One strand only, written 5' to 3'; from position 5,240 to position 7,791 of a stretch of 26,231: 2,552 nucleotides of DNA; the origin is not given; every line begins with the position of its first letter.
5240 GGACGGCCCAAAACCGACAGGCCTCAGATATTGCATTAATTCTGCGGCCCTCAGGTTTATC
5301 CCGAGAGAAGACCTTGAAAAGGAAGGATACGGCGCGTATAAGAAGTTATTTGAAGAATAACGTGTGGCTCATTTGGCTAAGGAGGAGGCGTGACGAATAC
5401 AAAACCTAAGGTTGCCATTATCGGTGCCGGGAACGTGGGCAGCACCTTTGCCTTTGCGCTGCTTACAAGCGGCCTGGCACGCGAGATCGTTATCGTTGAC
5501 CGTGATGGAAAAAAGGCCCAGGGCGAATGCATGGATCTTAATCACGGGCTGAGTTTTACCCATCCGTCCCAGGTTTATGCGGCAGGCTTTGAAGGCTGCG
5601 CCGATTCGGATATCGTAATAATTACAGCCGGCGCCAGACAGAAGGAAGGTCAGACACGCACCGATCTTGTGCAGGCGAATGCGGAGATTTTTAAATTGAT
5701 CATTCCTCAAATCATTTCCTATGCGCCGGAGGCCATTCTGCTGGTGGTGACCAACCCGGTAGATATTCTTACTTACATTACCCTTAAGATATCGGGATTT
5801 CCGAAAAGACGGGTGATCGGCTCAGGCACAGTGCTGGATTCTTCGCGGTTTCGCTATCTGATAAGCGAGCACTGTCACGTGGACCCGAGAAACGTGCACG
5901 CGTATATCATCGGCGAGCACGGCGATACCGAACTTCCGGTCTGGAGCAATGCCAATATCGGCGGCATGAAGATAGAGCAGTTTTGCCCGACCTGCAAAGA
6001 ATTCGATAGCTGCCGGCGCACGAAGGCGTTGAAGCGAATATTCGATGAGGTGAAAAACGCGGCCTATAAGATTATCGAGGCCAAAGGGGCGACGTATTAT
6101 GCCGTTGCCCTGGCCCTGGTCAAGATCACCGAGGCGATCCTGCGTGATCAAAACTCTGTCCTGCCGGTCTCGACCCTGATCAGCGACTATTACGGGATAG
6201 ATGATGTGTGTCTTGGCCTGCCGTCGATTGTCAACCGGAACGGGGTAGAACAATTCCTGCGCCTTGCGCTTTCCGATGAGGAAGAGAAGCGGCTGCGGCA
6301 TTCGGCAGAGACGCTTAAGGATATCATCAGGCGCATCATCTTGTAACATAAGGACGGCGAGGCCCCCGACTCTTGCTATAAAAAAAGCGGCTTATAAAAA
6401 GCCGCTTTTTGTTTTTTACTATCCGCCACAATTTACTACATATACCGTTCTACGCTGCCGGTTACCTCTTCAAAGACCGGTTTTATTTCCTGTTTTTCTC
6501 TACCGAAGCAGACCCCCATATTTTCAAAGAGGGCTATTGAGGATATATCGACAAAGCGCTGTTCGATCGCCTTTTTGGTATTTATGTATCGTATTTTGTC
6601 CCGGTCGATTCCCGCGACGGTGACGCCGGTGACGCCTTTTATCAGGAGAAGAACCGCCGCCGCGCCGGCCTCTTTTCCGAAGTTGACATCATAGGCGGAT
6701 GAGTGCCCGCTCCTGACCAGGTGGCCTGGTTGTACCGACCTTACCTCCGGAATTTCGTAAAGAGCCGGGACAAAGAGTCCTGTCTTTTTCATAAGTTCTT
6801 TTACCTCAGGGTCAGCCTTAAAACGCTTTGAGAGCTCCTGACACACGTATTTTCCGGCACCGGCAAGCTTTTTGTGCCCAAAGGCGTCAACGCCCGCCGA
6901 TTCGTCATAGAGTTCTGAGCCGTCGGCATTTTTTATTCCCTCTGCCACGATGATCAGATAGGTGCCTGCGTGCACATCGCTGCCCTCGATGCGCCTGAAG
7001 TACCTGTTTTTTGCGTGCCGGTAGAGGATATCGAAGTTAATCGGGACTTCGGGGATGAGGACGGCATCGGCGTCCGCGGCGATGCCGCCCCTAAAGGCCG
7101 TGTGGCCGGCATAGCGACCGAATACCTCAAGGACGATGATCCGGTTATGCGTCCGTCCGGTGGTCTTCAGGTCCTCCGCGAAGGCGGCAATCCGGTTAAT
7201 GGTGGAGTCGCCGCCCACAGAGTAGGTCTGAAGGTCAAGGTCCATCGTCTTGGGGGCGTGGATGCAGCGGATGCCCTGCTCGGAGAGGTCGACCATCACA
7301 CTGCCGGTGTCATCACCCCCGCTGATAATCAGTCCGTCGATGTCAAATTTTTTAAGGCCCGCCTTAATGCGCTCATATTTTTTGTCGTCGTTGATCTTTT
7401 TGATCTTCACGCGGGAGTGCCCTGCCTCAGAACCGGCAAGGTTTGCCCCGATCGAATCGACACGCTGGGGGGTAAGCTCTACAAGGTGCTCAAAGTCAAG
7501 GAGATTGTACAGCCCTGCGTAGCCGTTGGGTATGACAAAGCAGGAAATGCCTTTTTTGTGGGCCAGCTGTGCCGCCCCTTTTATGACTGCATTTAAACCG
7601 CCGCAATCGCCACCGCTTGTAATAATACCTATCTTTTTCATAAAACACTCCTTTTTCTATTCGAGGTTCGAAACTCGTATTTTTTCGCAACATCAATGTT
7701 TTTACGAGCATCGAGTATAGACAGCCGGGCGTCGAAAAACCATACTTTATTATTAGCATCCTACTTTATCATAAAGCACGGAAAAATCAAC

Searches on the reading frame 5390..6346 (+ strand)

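Call 5: search_protein_families(library=pfam, proteins=[window:5390-6346:+], max_evalue=0.001)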
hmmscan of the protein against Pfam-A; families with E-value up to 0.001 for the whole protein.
window:5390-6346:+ (318 aa): 6 families
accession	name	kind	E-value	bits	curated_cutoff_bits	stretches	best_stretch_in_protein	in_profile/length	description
PF02866.23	Ldh_1_C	-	7.1e-48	163.3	22.6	1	147-315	1-169/174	lactate/malate dehydrogenase, alpha/beta C-terminal domain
PF00056.29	Ldh_1_N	-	7e-46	156.2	27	1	7-144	2-141/141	lactate/malate dehydrogenase, NAD binding domain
PF03807.23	F420_oxidored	-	6.5e-06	27.1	21.6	1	7-78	1-65/94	NADP oxidoreductase coenzyme F420-dependent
PF00899.27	ThiF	-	0.00016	21.4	28.1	1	7-39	22-53/238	ThiF family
PF01488.26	Shikimate_DH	-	0.0005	20.6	24.3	0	6-52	13-58/138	Shikimate / quinate 5-dehydrogenase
PF03435.24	Sacchrp_dh_NADP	-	0.00052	20.8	25.1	0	8-50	1-43/129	Saccharopine dehydrogenase NADP binding domain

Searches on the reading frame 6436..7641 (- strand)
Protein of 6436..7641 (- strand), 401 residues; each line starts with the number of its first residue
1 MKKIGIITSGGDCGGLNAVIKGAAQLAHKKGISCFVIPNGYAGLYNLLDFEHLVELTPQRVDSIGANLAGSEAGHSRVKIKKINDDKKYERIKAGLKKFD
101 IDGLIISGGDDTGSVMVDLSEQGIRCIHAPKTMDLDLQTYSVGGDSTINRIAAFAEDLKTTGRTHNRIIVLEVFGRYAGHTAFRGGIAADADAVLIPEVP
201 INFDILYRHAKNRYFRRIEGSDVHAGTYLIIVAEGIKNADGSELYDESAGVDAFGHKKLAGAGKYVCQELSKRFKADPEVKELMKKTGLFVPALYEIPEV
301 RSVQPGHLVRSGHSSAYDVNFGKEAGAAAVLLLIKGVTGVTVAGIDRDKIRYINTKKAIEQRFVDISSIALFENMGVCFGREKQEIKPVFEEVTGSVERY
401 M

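Call 5: search_protein_families(library=pfam, proteins=[window:6436-7641:-], max_evalue=0.001)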
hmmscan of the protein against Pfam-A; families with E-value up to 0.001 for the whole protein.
window:6436-7641:- (401 aa): 1 family
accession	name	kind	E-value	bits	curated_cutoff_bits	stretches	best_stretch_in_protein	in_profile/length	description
PF00365.25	PFK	-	6.4e-58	196.7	30.9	1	3-332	1-276/277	Phosphofructokinase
